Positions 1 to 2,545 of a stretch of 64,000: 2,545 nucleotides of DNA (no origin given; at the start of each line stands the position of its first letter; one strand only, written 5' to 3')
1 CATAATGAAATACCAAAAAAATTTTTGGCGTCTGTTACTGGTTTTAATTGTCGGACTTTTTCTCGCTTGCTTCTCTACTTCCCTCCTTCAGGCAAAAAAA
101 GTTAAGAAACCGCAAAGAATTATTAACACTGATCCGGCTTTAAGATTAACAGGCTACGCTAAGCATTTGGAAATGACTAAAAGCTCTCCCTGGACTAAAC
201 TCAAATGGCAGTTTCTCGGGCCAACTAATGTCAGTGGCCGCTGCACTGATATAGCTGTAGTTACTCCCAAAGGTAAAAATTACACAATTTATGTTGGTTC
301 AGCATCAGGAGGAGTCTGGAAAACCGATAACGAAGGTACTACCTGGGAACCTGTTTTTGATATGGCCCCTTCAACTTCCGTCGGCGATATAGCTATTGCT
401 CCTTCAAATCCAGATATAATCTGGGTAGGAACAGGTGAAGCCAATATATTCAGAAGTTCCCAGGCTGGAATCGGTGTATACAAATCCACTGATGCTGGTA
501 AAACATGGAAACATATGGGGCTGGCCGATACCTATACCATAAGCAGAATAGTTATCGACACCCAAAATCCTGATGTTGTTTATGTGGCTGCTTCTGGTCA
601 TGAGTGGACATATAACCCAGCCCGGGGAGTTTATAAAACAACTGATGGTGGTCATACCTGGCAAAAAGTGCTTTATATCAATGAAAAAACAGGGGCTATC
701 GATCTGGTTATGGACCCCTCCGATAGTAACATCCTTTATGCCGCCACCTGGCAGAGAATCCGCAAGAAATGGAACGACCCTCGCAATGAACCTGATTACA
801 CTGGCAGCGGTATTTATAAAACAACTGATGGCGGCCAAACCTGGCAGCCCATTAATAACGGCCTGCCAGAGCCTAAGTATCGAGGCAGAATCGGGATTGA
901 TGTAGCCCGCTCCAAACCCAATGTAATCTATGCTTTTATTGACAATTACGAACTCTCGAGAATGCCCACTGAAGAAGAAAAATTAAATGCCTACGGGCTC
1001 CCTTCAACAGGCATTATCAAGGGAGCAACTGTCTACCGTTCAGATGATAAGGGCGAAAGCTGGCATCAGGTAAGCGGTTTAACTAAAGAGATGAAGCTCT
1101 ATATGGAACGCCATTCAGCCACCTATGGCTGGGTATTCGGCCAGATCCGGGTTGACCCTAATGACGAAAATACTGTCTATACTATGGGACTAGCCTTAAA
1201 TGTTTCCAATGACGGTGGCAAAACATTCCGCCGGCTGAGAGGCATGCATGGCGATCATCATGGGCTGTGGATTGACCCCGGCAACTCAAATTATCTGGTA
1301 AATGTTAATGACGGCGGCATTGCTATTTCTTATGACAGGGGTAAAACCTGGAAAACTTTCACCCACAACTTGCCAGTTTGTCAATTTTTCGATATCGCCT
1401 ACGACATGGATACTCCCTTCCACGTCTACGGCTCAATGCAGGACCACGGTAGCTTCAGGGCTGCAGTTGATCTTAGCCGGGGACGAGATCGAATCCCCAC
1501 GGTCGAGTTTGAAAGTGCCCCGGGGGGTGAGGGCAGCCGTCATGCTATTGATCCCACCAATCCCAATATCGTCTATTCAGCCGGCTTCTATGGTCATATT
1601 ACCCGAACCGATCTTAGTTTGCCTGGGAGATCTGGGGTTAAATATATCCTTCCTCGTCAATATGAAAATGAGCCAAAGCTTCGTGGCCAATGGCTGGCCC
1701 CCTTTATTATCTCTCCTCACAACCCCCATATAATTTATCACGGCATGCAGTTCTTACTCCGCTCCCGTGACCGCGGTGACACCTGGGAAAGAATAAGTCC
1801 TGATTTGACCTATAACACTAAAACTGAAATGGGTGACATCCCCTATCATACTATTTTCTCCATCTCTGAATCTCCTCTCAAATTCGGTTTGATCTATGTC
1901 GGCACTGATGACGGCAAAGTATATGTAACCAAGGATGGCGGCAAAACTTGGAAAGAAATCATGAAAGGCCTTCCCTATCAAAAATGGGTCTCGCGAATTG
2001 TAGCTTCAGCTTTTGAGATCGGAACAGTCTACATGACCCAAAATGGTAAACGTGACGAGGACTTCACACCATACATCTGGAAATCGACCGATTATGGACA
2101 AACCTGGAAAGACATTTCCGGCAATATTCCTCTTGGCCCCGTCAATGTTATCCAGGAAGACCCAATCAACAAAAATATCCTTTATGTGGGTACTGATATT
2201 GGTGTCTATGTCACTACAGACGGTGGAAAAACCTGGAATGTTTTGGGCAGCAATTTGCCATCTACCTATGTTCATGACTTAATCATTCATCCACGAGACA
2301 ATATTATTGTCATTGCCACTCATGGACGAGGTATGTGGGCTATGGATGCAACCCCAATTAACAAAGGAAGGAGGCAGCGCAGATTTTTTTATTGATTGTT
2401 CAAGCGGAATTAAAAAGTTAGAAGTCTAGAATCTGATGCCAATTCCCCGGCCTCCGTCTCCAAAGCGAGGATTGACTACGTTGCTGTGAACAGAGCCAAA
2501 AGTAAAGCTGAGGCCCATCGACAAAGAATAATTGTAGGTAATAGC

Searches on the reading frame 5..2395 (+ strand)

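Call 83: search_protein_families(library=pfam, proteins=[window:5-2395:+], max_evalue=0.000001)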
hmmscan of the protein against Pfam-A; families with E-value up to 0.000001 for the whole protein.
window:5-2395:+ (796 aa): 5 families
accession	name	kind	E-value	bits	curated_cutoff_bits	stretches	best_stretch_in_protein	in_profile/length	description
PF15902.12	Sortilin-Vps10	-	5.6e-41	141.2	33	2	158-290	3-119/446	Sortilin, neurotensin receptor 3,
PF02012.26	BNR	-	2.8e-21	72.4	27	0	735-745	1-11/12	BNR/Asp-box repeat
PF14870.12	PSII_BNR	-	9.5e-10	38.6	27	0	582-653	82-141/303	Photosynthesis system II assembly factor YCF48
PF13088.12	BNR_2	-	5.2e-09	36.3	31.4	0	156-363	82-258/277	BNR repeat-like domain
PF24316.1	Tli3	-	3.3e-08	34.4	27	0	392-412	80-100/129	T6SS Tli3 immunity protein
